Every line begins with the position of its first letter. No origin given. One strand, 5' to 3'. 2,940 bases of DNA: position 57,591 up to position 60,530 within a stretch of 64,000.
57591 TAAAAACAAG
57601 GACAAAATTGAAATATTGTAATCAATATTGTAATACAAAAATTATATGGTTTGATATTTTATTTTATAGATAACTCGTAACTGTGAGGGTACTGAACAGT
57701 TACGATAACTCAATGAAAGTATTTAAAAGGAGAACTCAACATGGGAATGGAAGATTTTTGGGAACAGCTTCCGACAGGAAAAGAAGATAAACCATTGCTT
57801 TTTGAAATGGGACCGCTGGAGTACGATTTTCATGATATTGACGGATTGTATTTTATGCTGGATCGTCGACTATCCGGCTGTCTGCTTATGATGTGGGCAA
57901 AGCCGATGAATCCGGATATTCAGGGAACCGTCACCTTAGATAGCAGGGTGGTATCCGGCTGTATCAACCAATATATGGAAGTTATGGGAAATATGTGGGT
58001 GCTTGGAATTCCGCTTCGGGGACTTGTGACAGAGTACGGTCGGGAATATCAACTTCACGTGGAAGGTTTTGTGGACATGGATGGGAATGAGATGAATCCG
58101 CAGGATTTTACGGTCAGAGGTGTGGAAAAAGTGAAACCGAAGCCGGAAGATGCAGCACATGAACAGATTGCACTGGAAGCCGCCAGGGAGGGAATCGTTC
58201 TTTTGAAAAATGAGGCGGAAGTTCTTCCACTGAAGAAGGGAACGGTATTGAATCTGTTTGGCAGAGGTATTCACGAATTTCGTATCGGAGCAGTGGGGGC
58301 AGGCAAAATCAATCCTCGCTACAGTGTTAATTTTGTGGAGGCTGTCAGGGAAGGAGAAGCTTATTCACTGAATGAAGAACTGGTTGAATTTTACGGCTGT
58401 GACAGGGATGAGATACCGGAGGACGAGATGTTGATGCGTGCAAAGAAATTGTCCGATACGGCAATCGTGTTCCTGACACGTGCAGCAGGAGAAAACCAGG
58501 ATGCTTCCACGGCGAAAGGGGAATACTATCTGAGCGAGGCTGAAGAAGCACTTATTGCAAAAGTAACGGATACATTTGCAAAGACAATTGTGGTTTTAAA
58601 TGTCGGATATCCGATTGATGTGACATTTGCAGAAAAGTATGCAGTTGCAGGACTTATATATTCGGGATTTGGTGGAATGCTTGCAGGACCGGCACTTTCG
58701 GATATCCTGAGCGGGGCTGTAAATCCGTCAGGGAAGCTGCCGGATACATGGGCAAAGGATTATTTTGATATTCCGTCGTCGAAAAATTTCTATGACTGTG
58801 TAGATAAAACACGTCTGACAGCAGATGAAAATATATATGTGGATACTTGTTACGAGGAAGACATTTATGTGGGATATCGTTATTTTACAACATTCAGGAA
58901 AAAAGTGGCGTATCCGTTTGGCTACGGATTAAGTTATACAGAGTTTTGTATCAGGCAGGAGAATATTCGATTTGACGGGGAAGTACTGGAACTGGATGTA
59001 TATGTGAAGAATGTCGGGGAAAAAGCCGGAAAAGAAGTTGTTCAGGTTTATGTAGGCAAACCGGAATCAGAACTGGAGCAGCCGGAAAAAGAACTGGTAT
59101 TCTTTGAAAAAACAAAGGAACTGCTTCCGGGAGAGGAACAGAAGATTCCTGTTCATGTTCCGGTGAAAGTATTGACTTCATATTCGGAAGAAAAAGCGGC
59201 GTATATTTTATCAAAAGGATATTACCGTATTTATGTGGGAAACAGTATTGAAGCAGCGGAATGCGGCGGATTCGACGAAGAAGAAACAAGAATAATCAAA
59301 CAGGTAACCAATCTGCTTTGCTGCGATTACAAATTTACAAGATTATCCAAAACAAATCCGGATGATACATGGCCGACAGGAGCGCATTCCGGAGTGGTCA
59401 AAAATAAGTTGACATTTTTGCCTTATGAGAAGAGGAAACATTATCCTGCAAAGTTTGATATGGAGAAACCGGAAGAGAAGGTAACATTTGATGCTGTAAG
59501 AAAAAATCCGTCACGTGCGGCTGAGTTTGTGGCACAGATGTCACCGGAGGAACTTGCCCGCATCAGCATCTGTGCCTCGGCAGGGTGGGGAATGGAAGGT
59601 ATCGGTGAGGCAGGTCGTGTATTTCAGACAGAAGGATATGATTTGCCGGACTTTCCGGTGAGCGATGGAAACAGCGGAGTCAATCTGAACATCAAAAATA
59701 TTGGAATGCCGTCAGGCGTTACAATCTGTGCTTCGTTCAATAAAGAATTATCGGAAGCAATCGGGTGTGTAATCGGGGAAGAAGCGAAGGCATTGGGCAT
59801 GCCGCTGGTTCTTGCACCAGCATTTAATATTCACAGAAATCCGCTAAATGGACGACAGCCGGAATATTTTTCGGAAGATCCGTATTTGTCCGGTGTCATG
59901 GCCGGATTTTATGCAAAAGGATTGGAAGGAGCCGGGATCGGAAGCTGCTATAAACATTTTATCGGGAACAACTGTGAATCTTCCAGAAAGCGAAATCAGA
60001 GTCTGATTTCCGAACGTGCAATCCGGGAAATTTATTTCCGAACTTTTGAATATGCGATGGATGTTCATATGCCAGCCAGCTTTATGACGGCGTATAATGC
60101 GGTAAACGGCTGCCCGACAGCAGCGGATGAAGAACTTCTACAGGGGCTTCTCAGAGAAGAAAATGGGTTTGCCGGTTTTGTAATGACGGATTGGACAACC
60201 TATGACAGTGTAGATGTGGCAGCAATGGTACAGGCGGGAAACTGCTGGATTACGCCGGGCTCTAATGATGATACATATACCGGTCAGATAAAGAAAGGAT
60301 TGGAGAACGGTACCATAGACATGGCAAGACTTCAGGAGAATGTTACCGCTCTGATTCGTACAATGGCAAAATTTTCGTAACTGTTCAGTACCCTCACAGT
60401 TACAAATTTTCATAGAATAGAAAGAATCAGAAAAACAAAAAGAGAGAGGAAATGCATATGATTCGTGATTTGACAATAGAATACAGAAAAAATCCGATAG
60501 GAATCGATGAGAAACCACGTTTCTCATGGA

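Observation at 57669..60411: Two inverted 27-bp TIR mini-elements, each with its own 8-bp target-site-duplication-like repeat, bracket the whole permuted-GH3 gene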

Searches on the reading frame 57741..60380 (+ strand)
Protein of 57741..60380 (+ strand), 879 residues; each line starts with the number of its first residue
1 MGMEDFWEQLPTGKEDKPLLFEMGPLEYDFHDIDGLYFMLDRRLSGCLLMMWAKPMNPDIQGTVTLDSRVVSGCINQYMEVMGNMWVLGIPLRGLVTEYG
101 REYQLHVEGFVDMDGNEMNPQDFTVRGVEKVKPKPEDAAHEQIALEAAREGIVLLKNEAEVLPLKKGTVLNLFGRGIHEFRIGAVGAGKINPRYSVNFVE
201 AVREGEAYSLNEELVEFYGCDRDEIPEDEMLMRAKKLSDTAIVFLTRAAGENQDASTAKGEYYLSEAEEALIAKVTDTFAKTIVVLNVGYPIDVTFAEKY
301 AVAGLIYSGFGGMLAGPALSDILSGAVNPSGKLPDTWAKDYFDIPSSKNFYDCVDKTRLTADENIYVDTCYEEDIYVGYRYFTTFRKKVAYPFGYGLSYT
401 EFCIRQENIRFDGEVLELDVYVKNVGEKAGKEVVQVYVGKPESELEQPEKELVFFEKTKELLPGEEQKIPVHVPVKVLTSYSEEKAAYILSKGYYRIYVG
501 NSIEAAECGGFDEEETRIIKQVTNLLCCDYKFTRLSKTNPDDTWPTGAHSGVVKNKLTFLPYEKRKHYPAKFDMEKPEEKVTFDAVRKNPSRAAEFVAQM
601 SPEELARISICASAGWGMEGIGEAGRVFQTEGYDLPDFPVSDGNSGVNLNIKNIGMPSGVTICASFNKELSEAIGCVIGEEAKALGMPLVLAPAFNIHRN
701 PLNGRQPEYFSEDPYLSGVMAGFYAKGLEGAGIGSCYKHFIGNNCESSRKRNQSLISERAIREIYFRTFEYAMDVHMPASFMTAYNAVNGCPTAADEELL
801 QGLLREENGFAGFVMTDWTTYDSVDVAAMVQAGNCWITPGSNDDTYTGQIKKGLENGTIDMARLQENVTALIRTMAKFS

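Call 19: search_protein_families(library=pfam, proteins=[window:57741-60380:+], max_evalue=0.01)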
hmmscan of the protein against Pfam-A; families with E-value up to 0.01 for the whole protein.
window:57741-60380:+ (879 aa): 3 families
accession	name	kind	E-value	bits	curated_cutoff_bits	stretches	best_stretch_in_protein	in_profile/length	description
PF01915.27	Glyco_hydro_3_C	-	6.6e-36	124.6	31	1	152-379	1-200/200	Glycosyl hydrolase family 3 C-terminal domain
PF00933.27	Glyco_hydro_3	-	1.5e-30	107.2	27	1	645-872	73-314/316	Glycosyl hydrolase family 3 N terminal domain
PF14310.12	Fn3-like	-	9.5e-17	61.3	25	1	432-502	1-70/71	Fibronectin type III-like domain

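Call 20: find_encoding_contigs(protein=window:57741-60380:+, flank=3000, max_places=10)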
Protein window:57741-60380:+ (879 aa): 24 contigs read that carry it; 9 places shown.
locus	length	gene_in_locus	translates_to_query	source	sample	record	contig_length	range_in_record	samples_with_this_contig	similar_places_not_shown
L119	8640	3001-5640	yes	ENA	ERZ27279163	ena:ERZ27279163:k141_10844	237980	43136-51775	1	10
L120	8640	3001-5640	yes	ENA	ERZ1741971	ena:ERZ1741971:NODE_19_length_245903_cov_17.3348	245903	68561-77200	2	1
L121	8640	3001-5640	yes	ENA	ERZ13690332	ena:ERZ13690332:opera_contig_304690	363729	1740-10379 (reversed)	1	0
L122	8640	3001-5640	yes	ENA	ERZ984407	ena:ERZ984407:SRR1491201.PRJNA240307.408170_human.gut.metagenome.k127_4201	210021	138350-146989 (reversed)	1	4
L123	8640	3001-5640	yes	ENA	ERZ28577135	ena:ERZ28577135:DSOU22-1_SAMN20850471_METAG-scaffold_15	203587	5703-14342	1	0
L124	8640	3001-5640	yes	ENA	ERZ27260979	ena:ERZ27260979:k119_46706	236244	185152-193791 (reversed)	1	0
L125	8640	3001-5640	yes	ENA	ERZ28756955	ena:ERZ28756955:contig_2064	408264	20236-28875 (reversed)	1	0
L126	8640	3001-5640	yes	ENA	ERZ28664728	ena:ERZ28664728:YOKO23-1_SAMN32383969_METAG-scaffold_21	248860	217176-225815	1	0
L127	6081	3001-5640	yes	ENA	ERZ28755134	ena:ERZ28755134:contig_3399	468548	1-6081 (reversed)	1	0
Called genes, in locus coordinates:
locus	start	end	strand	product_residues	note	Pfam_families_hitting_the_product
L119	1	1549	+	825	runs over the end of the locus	PF02837:Glyco_hydro_2_N, PF22666:Glyco_hydro_2_N2, PF00703:Glyco_hydro_2, PF02836:Glyco_hydro_2_C, PF16355:DUF4982, PF18565:Glyco_hydro2_C5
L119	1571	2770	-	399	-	PF12833:HTH_18, PF00165:HTH_AraC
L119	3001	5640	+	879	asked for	PF01915:Glyco_hydro_3_C, PF14310:Fn3-like, PF00933:Glyco_hydro_3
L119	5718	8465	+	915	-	PF25788:Ig_Rha78A_N, PF08531:Bac_rhamnosid_N, PF05592:Bac_rhamnosid, PF17389:Bac_rhamnosid6H, PF17390:Bac_rhamnosid_C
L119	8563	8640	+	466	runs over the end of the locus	PF07690:MFS_1, PF13347:MFS_2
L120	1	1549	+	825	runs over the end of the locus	PF02837:Glyco_hydro_2_N, PF22666:Glyco_hydro_2_N2, PF00703:Glyco_hydro_2, PF02836:Glyco_hydro_2_C, PF16355:DUF4982, PF18565:Glyco_hydro2_C5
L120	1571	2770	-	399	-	PF12833:HTH_18, PF00165:HTH_AraC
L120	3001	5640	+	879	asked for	PF01915:Glyco_hydro_3_C, PF14310:Fn3-like, PF00933:Glyco_hydro_3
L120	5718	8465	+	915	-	PF25788:Ig_Rha78A_N, PF08531:Bac_rhamnosid_N, PF05592:Bac_rhamnosid, PF17389:Bac_rhamnosid6H, PF17390:Bac_rhamnosid_C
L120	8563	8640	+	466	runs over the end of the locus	PF07690:MFS_1, PF13347:MFS_2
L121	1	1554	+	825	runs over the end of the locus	PF02837:Glyco_hydro_2_N, PF22666:Glyco_hydro_2_N2, PF00703:Glyco_hydro_2, PF02836:Glyco_hydro_2_C, PF16355:DUF4982, PF18565:Glyco_hydro2_C5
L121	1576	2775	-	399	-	PF12833:HTH_18, PF00165:HTH_AraC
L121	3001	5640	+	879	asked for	PF01915:Glyco_hydro_3_C, PF14310:Fn3-like, PF00933:Glyco_hydro_3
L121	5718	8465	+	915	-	PF25788:Ig_Rha78A_N, PF08531:Bac_rhamnosid_N, PF05592:Bac_rhamnosid, PF17389:Bac_rhamnosid6H, PF17390:Bac_rhamnosid_C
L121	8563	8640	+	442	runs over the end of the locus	PF13347:MFS_2, PF07690:MFS_1 (weak)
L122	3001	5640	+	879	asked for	PF01915:Glyco_hydro_3_C, PF14310:Fn3-like, PF00933:Glyco_hydro_3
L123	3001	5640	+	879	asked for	PF01915:Glyco_hydro_3_C, PF14310:Fn3-like, PF00933:Glyco_hydro_3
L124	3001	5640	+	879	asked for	PF01915:Glyco_hydro_3_C, PF14310:Fn3-like, PF00933:Glyco_hydro_3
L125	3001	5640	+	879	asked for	PF01915:Glyco_hydro_3_C, PF14310:Fn3-like, PF00933:Glyco_hydro_3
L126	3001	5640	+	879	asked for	PF01915:Glyco_hydro_3_C, PF14310:Fn3-like, PF00933:Glyco_hydro_3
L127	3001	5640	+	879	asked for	PF01915:Glyco_hydro_3_C, PF14310:Fn3-like, PF00933:Glyco_hydro_3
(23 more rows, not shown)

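Call 22: find_homologous_proteins(query=window:57741-60380:+, max_evalue=1e-100)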
Query window:57741-60380:+ (879 aa): 4305 proteins with E <= 1e-100 among 8000 candidates; the best 120 are listed.
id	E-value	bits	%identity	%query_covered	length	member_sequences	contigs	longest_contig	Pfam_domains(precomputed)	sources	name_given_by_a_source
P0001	0.0e+0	2020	99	100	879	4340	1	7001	PF01915.28,PF14310.13,PF00933.28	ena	-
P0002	0.0e+0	1772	95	47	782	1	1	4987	PF01915.28,PF00933.28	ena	-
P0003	0.0e+0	1669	81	100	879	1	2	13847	PF01915.28,PF14310.13,PF00933.28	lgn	-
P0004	0.0e+0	1642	80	100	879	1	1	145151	PF01915.28,PF14310.13,PF00933.28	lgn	-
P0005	0.0e+0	1579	76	100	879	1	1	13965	PF01915.28,PF14310.13,PF00933.28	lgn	-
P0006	0.0e+0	1563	76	100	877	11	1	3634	PF01915.28,PF14310.13,PF00933.28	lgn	-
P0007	0.0e+0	1560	75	100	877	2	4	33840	PF01915.28,PF14310.13,PF00933.28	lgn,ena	-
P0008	0.0e+0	1559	76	100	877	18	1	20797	PF01915.28,PF14310.13,PF00933.28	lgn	-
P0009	0.0e+0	1553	74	100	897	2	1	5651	PF01915.28,PF14310.13,PF00933.28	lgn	-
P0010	0.0e+0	1553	76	99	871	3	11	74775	PF01915.28,PF14310.13,PF00933.28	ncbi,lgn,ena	-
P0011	0.0e+0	1552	76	98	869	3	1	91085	PF01915.28,PF14310.13,PF00933.28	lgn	-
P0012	0.0e+0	1543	75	99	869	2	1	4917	PF01915.28,PF14310.13,PF00933.28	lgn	-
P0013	0.0e+0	1533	74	100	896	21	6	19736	PF01915.28,PF14310.13,PF00933.28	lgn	-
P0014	0.0e+0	1531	75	98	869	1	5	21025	PF01915.28,PF14310.13,PF00933.28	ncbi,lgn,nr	ncbi:MAG TPA: hypothetical protein DCZ40_09760 [Lachnospiraceae bacterium]|nr:hypothetical protein [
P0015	0.0e+0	1528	75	99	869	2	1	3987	PF01915.28,PF14310.13,PF00933.28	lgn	-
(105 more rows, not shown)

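Call 23: find_encoding_contigs(protein=P0004, flank=3000, max_places=3)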
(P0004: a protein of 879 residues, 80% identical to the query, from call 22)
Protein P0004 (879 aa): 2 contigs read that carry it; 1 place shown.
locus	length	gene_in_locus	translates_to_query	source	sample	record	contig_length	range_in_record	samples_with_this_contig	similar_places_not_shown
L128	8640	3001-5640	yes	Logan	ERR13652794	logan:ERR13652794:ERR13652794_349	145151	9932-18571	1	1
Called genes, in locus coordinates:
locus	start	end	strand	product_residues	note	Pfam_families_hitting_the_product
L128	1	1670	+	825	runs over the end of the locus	PF02837:Glyco_hydro_2_N (weak), PF22666:Glyco_hydro_2_N2, PF00703:Glyco_hydro_2, PF02836:Glyco_hydro_2_C, PF16355:DUF4982, PF18565:Glyco_hydro2_C5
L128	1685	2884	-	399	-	PF00165:HTH_AraC (weak), PF12833:HTH_18, PF00165:HTH_AraC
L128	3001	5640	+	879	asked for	PF01915:Glyco_hydro_3_C, PF14310:Fn3-like, PF00933:Glyco_hydro_3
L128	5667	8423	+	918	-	PF25788:Ig_Rha78A_N, PF08531:Bac_rhamnosid_N, PF05592:Bac_rhamnosid, PF17389:Bac_rhamnosid6H, PF17390:Bac_rhamnosid_C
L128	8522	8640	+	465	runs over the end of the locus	PF12832:MFS_1_like (weak), PF13347:MFS_2, PF07690:MFS_1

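Call 24: find_encoding_contigs(protein=P0003, flank=3000, max_places=3)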
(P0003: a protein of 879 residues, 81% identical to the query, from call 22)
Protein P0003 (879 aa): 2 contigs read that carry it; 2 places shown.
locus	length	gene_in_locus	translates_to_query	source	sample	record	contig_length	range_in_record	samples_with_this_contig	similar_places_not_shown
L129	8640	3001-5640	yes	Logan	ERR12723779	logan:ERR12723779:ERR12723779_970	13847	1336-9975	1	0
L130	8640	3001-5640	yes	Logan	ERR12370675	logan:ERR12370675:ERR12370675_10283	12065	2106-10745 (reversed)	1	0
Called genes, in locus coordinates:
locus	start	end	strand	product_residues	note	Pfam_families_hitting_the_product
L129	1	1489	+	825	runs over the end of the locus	PF02837:Glyco_hydro_2_N, PF22666:Glyco_hydro_2_N2, PF00703:Glyco_hydro_2, PF02836:Glyco_hydro_2_C, PF16355:DUF4982, PF18565:Glyco_hydro2_C5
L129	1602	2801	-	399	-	PF12833:HTH_18, PF00165:HTH_AraC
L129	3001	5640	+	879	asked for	PF01915:Glyco_hydro_3_C, PF14310:Fn3-like, PF00933:Glyco_hydro_3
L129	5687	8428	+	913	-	PF25788:Ig_Rha78A_N, PF08531:Bac_rhamnosid_N, PF05592:Bac_rhamnosid, PF17389:Bac_rhamnosid6H, PF17390:Bac_rhamnosid_C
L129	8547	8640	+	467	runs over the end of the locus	PF12832:MFS_1_like (weak), PF13347:MFS_2, PF07690:MFS_1 (weak)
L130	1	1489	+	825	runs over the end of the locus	PF02837:Glyco_hydro_2_N, PF22666:Glyco_hydro_2_N2, PF00703:Glyco_hydro_2, PF02836:Glyco_hydro_2_C, PF16355:DUF4982, PF18565:Glyco_hydro2_C5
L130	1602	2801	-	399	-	PF12833:HTH_18, PF00165:HTH_AraC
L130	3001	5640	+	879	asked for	PF01915:Glyco_hydro_3_C, PF14310:Fn3-like, PF00933:Glyco_hydro_3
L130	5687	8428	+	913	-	PF25788:Ig_Rha78A_N, PF08531:Bac_rhamnosid_N, PF05592:Bac_rhamnosid, PF17389:Bac_rhamnosid6H, PF17390:Bac_rhamnosid_C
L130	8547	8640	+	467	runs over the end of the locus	PF12832:MFS_1_like (weak), PF13347:MFS_2, PF07690:MFS_1 (weak)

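Call 27: list_cluster_members(proteins=[window:57741-60380:+])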
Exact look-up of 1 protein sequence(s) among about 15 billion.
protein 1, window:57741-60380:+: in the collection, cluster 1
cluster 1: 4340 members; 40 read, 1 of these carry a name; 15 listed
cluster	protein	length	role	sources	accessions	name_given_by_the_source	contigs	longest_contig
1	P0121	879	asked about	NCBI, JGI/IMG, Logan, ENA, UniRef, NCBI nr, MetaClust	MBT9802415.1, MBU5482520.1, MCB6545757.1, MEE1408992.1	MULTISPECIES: glycoside hydrolase family 3 protein [Clostridia] | beta-glucosidase | Fibronectin type III-like domain-containing protein n=1 Tax=Blautia obeum TaxID=40520 ...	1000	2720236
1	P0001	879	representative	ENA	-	-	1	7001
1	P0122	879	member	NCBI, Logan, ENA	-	-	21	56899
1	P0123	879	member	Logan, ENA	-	-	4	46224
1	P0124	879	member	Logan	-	-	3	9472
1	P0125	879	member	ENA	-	-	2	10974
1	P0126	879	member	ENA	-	-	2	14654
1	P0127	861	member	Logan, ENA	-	-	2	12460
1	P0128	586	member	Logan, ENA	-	-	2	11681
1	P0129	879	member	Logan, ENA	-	-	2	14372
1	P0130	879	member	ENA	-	-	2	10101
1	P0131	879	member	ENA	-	-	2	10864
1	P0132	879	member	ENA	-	-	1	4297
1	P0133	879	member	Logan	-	-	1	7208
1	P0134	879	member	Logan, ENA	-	-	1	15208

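Call 29: find_encoding_contigs(protein=P0130, flank=1500, max_places=4)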
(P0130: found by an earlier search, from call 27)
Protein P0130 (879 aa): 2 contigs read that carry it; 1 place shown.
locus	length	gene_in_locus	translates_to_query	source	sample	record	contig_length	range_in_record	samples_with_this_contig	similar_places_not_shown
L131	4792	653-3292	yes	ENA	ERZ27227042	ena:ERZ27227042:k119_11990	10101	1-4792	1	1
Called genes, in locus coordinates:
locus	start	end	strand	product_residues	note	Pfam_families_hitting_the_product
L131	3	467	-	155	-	?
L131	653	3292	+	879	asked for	PF01915:Glyco_hydro_3_C, PF14310:Fn3-like, PF00933:Glyco_hydro_3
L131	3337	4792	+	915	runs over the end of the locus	PF25788:Ig_Rha78A_N, PF08531:Bac_rhamnosid_N, PF05592:Bac_rhamnosid, PF17389:Bac_rhamnosid6H, PF17390:Bac_rhamnosid_C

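Call 30: find_encoding_contigs(protein=P0123, flank=1500, max_places=4)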
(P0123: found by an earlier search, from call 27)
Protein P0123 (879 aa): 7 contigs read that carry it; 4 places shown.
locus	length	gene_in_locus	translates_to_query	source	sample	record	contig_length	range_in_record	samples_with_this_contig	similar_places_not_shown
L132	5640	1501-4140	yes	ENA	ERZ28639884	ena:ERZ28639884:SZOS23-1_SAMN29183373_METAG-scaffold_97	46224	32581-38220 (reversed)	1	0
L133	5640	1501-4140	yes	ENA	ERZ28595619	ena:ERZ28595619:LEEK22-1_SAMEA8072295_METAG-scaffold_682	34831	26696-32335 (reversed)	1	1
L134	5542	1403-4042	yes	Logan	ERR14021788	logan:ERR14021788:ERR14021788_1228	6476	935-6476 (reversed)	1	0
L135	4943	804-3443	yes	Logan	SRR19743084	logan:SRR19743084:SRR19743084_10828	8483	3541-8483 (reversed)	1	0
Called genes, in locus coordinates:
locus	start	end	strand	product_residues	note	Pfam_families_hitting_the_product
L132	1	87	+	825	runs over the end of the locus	PF02837:Glyco_hydro_2_N, PF22666:Glyco_hydro_2_N2, PF00703:Glyco_hydro_2, PF02836:Glyco_hydro_2_C, PF16355:DUF4982, PF18565:Glyco_hydro2_C5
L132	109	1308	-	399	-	PF12833:HTH_18, PF00165:HTH_AraC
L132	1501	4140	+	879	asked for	PF01915:Glyco_hydro_3_C, PF14310:Fn3-like, PF00933:Glyco_hydro_3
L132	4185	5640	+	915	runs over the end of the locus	PF25788:Ig_Rha78A_N, PF08531:Bac_rhamnosid_N, PF05592:Bac_rhamnosid, PF17389:Bac_rhamnosid6H, PF17390:Bac_rhamnosid_C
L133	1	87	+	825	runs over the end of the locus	PF02837:Glyco_hydro_2_N, PF22666:Glyco_hydro_2_N2, PF00703:Glyco_hydro_2, PF02836:Glyco_hydro_2_C, PF16355:DUF4982, PF18565:Glyco_hydro2_C5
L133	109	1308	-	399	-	PF12833:HTH_18, PF00165:HTH_AraC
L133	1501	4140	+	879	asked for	PF01915:Glyco_hydro_3_C, PF14310:Fn3-like, PF00933:Glyco_hydro_3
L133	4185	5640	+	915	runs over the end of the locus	PF25788:Ig_Rha78A_N, PF08531:Bac_rhamnosid_N, PF05592:Bac_rhamnosid, PF17389:Bac_rhamnosid6H, PF17390:Bac_rhamnosid_C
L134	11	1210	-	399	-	PF12833:HTH_18, PF00165:HTH_AraC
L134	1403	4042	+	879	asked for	PF01915:Glyco_hydro_3_C, PF14310:Fn3-like, PF00933:Glyco_hydro_3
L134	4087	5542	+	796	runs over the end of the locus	?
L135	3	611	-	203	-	?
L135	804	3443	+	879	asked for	PF01915:Glyco_hydro_3_C, PF14310:Fn3-like, PF00933:Glyco_hydro_3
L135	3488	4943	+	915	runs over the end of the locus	PF25788:Ig_Rha78A_N, PF08531:Bac_rhamnosid_N, PF05592:Bac_rhamnosid, PF17389:Bac_rhamnosid6H, PF17390:Bac_rhamnosid_C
